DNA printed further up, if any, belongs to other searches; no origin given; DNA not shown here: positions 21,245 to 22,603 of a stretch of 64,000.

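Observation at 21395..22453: Archaeal CDIN1 (C15orf41)-like HTH + PD-(D/E)xK nuclease with poly-Arg N-terminus, downstream of bacterial-type leuS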

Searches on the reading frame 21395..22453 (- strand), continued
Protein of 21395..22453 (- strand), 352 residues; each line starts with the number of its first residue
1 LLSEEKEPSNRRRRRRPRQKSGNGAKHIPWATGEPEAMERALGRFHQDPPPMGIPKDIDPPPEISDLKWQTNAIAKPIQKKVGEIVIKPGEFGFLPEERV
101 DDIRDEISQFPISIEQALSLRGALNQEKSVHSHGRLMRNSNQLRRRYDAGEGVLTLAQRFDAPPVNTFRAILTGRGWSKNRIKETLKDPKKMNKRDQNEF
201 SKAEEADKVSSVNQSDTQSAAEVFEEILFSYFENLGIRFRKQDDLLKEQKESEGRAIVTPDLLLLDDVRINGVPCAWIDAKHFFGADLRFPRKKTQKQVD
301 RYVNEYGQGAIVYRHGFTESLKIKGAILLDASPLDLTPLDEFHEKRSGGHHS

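Call 19: predict_structure(alignment_id=A1)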
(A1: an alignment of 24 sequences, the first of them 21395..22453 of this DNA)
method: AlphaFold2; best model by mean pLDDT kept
length: 352 residues; sequences in the alignment: 24
mean_pLDDT: 64.8   pTM: 0.53
mean pLDDT of the five models: 64.8, 62.9, 56.1, 56.0, 55.8
residues with pLDDT >= 90: 38; 70-90: 121; 50-70: 93; < 50: 100
segments of 3 or more residues with pLDDT < 50: 1-52, 209-214, 282-294, 315-331, 347-352
pLDDT, mean of each block of 10 residues (from residue 1): 33 39 30 37 41 53 75 61 80 75 87 67 66 83 95 90 89 92 84 90 72 53 74 85 75 61 76 67 39 47 55 45 45 61 52 29
secondary structure, 60 per line:
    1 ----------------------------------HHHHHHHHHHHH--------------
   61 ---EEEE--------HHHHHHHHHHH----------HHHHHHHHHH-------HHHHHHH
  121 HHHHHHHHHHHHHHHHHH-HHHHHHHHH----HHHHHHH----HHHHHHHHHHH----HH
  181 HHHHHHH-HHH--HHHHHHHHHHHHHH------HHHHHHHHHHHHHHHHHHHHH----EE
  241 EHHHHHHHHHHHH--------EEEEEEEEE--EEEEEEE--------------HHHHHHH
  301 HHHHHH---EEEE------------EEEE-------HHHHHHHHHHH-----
elements in order: H35-46 E64-67 H76-86 H97-106 H114-138 H140-148 H153-159 H164-174 H179-187 H194-207 H214-234 E239-241 H242-253 E262-270 E273-279 H294-306 E310-313 E326-329 H337-347

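Call 21: search_protein_representatives(alignment_id=A1)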
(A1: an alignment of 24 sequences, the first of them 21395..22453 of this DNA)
Query: 24 sequences, 361 profile positions. Proteins with E-value up to 0.001 (for the whole library): 1310; up to 1e-10: 702; up to 1e-30: 193. The best 150 are listed.
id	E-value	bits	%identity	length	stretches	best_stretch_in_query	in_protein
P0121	3.3e-145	499.9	-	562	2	66-358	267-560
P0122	3.7e-115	401.0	-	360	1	13-351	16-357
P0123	5.8e-90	318.1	-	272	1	97-357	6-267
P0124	4.9e-84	298.6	-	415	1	18-356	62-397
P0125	3.4e-78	279.4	-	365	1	29-357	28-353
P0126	1.5e-74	267.4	-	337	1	37-353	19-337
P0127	4.3e-74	265.9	-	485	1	67-350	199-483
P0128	4.6e-74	265.8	-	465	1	25-352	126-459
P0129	8.2e-71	255.1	-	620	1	10-344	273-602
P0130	1.9e-67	244.0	-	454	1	21-353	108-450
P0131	2.6e-64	233.7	-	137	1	62-198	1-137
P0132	4.1e-64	233.1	-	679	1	21-343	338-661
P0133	1.5e-63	231.2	-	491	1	56-348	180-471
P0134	6.1e-63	229.2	-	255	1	94-344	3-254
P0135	6.1e-63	229.2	-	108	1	255-359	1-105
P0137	7.9e-62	225.6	-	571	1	10-340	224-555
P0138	1.0e-61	225.2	-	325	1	77-341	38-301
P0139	1.4e-61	224.7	-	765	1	73-342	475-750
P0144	1.3e-59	218.3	-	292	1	72-343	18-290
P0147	6.8e-57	209.3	-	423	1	26-343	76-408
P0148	7.1e-57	209.3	-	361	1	67-316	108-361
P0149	1.9e-56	207.9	-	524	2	15-342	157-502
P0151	2.7e-55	204.0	-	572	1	42-342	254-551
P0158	1.8e-50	188.1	-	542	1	116-333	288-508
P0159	3.8e-50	187.1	-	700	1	73-353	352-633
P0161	7.4e-50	186.2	-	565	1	71-331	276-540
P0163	1.9e-49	184.8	-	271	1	75-337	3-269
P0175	1.2e-44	169.0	-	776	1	75-344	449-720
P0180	1.0e-43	165.9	-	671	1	72-345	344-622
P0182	2.3e-43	164.8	-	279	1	76-339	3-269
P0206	1.1e-39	152.7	-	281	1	111-333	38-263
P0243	1.2e-35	139.4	-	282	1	75-345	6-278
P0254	9.4e-35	136.5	-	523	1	69-330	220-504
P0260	2.7e-34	135.0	-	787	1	76-333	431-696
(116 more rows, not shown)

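Call 30: list_cluster_members(proteins=[P0121, P0122, P0124, P0126, P0138, P0144, P0163, P0182, P0206, P0243])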
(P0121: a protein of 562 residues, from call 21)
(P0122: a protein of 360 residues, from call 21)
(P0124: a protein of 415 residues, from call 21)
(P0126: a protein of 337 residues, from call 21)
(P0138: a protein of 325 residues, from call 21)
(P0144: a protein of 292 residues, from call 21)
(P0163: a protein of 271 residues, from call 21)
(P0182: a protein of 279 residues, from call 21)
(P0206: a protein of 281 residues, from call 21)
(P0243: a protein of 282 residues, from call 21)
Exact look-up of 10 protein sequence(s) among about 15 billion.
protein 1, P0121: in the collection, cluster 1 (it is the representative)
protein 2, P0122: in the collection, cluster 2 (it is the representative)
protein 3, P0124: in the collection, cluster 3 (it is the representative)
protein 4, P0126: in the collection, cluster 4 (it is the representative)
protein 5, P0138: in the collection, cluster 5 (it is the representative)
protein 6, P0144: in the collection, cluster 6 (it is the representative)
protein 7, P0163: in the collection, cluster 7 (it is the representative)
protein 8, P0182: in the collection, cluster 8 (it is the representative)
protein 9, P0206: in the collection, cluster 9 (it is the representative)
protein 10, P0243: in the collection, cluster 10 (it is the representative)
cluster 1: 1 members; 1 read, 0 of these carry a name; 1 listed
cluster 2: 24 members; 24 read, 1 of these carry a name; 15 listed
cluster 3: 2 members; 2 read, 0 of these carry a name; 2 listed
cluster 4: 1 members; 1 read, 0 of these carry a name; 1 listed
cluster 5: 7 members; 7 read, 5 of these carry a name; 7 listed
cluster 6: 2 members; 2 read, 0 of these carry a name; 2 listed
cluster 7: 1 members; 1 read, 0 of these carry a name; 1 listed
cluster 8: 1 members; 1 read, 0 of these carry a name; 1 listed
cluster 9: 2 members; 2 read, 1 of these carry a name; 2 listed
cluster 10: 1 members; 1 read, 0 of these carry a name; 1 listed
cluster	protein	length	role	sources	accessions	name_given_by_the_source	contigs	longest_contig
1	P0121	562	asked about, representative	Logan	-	-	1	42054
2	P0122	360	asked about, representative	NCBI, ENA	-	-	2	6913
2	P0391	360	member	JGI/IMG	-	hypothetical protein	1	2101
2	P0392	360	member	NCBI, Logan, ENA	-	-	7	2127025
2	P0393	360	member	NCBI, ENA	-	-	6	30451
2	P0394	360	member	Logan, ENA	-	-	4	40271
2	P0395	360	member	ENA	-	-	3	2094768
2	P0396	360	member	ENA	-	-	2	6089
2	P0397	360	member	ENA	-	-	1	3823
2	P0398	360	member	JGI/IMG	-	-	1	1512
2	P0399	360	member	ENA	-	-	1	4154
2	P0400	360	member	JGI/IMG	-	-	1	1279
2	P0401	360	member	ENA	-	-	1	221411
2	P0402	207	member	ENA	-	-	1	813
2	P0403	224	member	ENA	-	-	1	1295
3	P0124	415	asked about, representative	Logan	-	-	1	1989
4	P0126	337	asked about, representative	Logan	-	-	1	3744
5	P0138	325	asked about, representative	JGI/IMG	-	hypothetical protein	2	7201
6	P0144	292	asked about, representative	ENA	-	-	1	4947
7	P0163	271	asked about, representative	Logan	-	-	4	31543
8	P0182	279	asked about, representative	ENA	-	-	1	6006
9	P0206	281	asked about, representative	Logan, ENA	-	-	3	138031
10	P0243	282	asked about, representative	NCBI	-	-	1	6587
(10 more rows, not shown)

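Call 35: find_related_loci(query=A3, collection=viral_contigs, flank=8000)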
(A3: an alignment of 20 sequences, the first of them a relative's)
Query A3 (271 aa) in viral_contigs; peptide patterns used: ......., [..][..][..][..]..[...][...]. (x = any residue, [..] = any of these).
95 stretches matched a pattern; 21 encode a relative of the query (tblastn E <= 1e-3); 20 distinct loci.
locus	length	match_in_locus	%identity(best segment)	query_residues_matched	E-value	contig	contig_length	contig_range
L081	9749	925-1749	36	3-271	5e-49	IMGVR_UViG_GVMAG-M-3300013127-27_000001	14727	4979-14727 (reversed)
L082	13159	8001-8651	43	53-271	3e-48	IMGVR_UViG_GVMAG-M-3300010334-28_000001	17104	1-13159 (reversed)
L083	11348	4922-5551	40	57-271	1e-45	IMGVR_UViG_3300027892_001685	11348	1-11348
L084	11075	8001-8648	40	53-271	8e-45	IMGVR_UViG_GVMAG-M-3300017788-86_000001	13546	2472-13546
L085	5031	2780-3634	34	2-271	2e-42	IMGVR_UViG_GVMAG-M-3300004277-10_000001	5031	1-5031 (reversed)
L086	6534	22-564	42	88-271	6e-41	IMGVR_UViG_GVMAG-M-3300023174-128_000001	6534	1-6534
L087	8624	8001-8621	40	52-263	5e-41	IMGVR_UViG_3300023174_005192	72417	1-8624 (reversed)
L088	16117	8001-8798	37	11-271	2e-40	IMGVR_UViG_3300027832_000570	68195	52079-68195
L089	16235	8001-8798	37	11-271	2e-40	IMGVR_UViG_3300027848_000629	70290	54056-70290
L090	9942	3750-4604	33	2-271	1e-39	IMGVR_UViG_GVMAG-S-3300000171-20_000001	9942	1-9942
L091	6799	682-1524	34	3-271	1e-39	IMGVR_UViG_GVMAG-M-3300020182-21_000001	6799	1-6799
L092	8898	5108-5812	35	54-271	5e-38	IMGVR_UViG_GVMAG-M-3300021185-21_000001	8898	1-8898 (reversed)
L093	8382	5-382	52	145-270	7e-37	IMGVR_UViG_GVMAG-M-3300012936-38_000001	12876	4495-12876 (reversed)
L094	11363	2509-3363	33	2-271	6e-35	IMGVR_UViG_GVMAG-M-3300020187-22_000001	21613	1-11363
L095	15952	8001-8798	37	11-271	2e-40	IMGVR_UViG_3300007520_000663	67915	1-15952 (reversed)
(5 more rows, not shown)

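Call 36: find_related_loci(query=A1, collection=viral_contigs, flank=8000)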
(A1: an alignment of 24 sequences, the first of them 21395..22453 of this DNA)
Query A1 (352 aa) in viral_contigs; peptide patterns used: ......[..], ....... (x = any residue, [..] = any of these).
76 stretches matched a pattern, but none encodes a relative of the query by tblastn (E <= 1e-3).

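Call 38: find_homologous_proteins(query=A4, max_evalue=0.00001)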
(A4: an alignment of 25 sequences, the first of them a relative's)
Query A4 (25 sequences) (360 aa, profile of the alignment): 680 proteins with E <= 0.00001 among 8000 candidates; the best 120 are listed.
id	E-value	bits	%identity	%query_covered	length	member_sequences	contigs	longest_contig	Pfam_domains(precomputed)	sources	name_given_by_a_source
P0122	2.6e-131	456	100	100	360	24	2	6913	PF14811.12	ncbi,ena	-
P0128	1.2e-130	454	49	76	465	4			PF14811.12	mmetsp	mmetsp:Transcript_11387/g.22561 ORF Transcript_11387/g.22561 Transcript_11387/m.22561 type:complete 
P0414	2.9e-129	449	88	100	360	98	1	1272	PF14811.12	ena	-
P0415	7.4e-128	445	72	89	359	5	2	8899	PF14811.12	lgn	-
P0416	9.5e-128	444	69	98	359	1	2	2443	PF14811.12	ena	-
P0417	2.3e-127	443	68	99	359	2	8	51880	PF14811.12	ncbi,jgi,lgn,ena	-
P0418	2.9e-127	443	71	91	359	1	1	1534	PF14811.12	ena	-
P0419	3.4e-127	443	81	100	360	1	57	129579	PF14811.12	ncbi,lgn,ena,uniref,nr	ncbi:MAG: TPD domain-containing protein [Candidatus Poseidoniaceae archaeon]|uniref:TPD domain-conta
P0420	3.5e-127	442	71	91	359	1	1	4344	PF14811.12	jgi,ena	-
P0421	3.5e-127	442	80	100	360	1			PF14811.12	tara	tara:strand:- start:2958 stop:4040 length:1083 start_codon:yes stop_codon:yes gene_type:complete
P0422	3.7e-127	442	73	93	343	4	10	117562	PF14811.12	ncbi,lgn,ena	-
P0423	4.1e-127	442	69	98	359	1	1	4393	PF14811.12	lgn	-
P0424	4.2e-127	442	70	98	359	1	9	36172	PF14811.12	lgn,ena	-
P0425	4.3e-127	442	81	100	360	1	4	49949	PF14811.12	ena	-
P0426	4.3e-127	442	69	98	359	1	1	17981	PF14811.12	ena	-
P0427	4.4e-127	442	69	98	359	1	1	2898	PF14811.12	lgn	-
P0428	4.5e-127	442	69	98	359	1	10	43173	PF14811.12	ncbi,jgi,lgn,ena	-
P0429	4.7e-127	442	69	98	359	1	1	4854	PF14811.12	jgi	-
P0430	4.8e-127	442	71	91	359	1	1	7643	PF14811.12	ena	-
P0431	4.8e-127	442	69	98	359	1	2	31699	PF14811.12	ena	-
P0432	5.2e-127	442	69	98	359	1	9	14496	PF14811.12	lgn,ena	-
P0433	5.3e-127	442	69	98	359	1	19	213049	PF14811.12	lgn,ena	-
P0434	5.6e-127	442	70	90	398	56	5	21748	PF14811.12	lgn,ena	-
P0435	6.0e-127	442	69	98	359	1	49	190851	PF14811.12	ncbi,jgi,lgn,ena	-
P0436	6.1e-127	442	69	98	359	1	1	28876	PF14811.12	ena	-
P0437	6.1e-127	442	69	98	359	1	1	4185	PF14811.12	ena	-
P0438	6.4e-127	442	81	100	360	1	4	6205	PF14811.12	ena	-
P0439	6.6e-127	442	69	98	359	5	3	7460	PF14811.12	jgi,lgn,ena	jgi:hypothetical protein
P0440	7.0e-127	441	70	98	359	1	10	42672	PF14811.12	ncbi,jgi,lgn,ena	jgi:hypothetical protein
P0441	7.5e-127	441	72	89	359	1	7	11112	PF14811.12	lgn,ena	-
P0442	7.5e-127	441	68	99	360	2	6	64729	PF14811.12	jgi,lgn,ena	-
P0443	8.0e-127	441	69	98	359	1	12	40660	PF14811.12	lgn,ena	-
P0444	8.1e-127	441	70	98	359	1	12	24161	PF14811.12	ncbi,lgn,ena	-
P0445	8.7e-127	441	72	89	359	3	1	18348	PF14811.12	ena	-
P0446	9.0e-127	441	69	98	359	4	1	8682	PF14811.12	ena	-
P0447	9.1e-127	441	69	98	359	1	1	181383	PF14811.12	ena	-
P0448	9.1e-127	441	69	98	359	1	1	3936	PF14811.12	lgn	-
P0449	9.4e-127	441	80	100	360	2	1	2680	PF14811.12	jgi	-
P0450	9.9e-127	441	69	98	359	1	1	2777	PF14811.12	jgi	-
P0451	1.0e-126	441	68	98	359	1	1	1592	PF14811.12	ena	-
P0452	1.0e-126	441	69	98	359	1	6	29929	PF14811.12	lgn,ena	-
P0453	1.1e-126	441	69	98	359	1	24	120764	PF14811.12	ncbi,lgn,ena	-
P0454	1.2e-126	441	72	89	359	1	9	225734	PF14811.12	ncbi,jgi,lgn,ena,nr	ncbi:MAG: hypothetical protein DWC09_02505 [Candidatus Poseidoniales archaeon]|nr:MAG: hypothetical 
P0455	1.2e-126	441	70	98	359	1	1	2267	PF14811.12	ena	-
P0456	1.2e-126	441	69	98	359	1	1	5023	PF14811.12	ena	-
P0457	1.3e-126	441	69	98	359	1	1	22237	PF14811.12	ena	-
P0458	1.3e-126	441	69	98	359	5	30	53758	PF14811.12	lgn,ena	-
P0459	1.3e-126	441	70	90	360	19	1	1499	PF14811.12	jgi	-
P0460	1.3e-126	441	69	98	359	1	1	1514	PF14811.12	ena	-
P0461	1.3e-126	441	69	98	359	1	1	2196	PF14811.12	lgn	-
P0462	1.4e-126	441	69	98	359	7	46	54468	PF14811.12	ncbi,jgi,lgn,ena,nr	ncbi:MAG: TPD domain-containing protein [Euryarchaeota archaeon]|jgi:hypothetical protein|nr:TPD dom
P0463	1.4e-126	441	69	98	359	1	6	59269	PF14811.12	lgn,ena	-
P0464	1.6e-126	440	69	98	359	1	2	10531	PF14811.12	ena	-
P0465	1.6e-126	440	68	98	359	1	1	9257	PF14811.12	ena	-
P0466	1.8e-126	440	69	98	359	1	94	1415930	PF14811.12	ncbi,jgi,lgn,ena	jgi:hypothetical protein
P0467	1.9e-126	440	68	98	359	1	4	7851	PF14811.12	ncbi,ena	-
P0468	1.9e-126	440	69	98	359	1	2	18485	PF14811.12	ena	-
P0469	2.0e-126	440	81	100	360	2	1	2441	PF14811.12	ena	-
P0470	2.0e-126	440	72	93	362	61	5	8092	PF14811.12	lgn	-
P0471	2.2e-126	440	69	98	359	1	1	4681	PF14811.12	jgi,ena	jgi:hypothetical protein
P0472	2.6e-126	440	69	98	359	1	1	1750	PF14811.12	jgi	jgi:hypothetical protein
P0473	2.7e-126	440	69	98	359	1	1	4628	PF14811.12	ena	-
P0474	2.8e-126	440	81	100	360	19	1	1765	PF14811.12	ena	-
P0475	3.1e-126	439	69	98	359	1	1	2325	PF14811.12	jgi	-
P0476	3.1e-126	439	85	89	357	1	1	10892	PF14811.12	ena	-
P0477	3.1e-126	439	68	98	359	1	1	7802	PF14811.12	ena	-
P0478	3.2e-126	439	69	98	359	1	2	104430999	PF14811.12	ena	-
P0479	3.2e-126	439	79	99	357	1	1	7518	PF14811.12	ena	-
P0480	3.2e-126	439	85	89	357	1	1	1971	PF14811.12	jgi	-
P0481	3.7e-126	439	71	91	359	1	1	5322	PF14811.12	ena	-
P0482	3.8e-126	439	69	95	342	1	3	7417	PF14811.12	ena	-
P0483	3.9e-126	439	69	98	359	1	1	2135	PF14811.12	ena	-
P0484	4.1e-126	439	69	98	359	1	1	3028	PF14811.12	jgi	jgi:hypothetical protein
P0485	4.2e-126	439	85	89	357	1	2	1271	PF14811.12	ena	-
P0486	4.4e-126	439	73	89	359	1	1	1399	PF14811.12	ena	-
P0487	4.5e-126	439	69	99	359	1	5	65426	PF14811.12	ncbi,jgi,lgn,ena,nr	ncbi:MAG TPA: TPD domain-containing protein [Candidatus Poseidoniaceae archaeon]|nr:TPD domain-conta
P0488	4.8e-126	439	81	100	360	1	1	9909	PF14811.12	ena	-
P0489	5.1e-126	439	72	92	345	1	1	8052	PF14811.12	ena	-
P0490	5.1e-126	439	81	100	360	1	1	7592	PF14811.12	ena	-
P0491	5.2e-126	439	69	98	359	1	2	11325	PF14811.12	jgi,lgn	jgi:hypothetical protein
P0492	5.2e-126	439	68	96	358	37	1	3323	PF14811.12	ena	-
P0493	5.5e-126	439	68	99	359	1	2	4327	PF14811.12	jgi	jgi:hypothetical protein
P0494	5.6e-126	439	72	95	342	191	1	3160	PF14811.12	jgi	jgi:hypothetical protein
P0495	5.8e-126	438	66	99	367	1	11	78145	PF14811.12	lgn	-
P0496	5.9e-126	438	68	99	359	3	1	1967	PF14811.12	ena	-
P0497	6.0e-126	438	70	95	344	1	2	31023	PF14811.12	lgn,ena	-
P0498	6.4e-126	438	70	95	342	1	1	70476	PF14811.12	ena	-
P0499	6.4e-126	438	68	98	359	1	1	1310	PF14811.12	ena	-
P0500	6.5e-126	438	69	95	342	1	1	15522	PF14811.12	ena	-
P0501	6.6e-126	438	73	89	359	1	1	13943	PF14811.12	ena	-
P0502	6.7e-126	438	70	95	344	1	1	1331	PF14811.12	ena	-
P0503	6.9e-126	438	70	95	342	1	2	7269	PF14811.12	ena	-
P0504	7.0e-126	438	73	89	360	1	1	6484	PF14811.12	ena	-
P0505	7.1e-126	438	70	95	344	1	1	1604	PF14811.12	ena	-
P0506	7.3e-126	438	69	98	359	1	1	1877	PF14811.12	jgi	jgi:hypothetical protein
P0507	7.5e-126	438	70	95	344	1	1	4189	PF14811.12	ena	-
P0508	7.6e-126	438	73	89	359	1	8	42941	PF14811.12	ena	-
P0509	8.2e-126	438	69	95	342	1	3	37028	PF14811.12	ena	-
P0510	8.2e-126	438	70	95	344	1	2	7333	PF14811.12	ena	-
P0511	8.3e-126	438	70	95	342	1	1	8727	PF14811.12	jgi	-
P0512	8.5e-126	438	70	95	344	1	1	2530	PF14811.12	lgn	-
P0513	8.5e-126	438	70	95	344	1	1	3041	PF14811.12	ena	-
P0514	8.6e-126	438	74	95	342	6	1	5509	PF14811.12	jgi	-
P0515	8.8e-126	438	70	95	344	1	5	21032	PF14811.12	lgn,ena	-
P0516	8.8e-126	438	69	95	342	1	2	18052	PF14811.12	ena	-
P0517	9.4e-126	438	69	95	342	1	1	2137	PF14811.12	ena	-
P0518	9.4e-126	438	70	95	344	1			PF14811.12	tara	tara:strand:- start:2959 stop:3993 length:1035 start_codon:yes stop_codon:yes gene_type:complete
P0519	9.6e-126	438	70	95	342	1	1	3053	PF14811.12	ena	-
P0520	9.6e-126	438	72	89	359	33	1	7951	PF14811.12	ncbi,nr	ncbi:MAG: hypothetical protein CL988_00105 [Euryarchaeota archaeon]|nr:hypothetical protein [Euryarc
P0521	9.8e-126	438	70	95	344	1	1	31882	PF14811.12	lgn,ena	-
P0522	9.9e-126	438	69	94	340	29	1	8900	PF14811.12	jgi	-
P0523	1.0e-125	438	70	95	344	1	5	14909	PF14811.12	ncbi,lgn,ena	-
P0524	1.0e-125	438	70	95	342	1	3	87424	PF14811.12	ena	-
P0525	1.0e-125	438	84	89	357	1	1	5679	PF14811.12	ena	-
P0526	1.0e-125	438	70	95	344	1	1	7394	PF14811.12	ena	-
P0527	1.0e-125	438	70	95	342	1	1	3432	PF14811.12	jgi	-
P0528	1.1e-125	438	69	99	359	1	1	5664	PF14811.12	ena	-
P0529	1.1e-125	438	85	89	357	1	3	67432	PF14811.12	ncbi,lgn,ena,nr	ncbi:MAG: hypothetical protein DWB99_01760 [Candidatus Poseidoniales archaeon]|nr:MAG: hypothetical 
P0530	1.1e-125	438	85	89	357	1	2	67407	PF14811.12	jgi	-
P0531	1.1e-125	438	70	95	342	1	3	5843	PF14811.12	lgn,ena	-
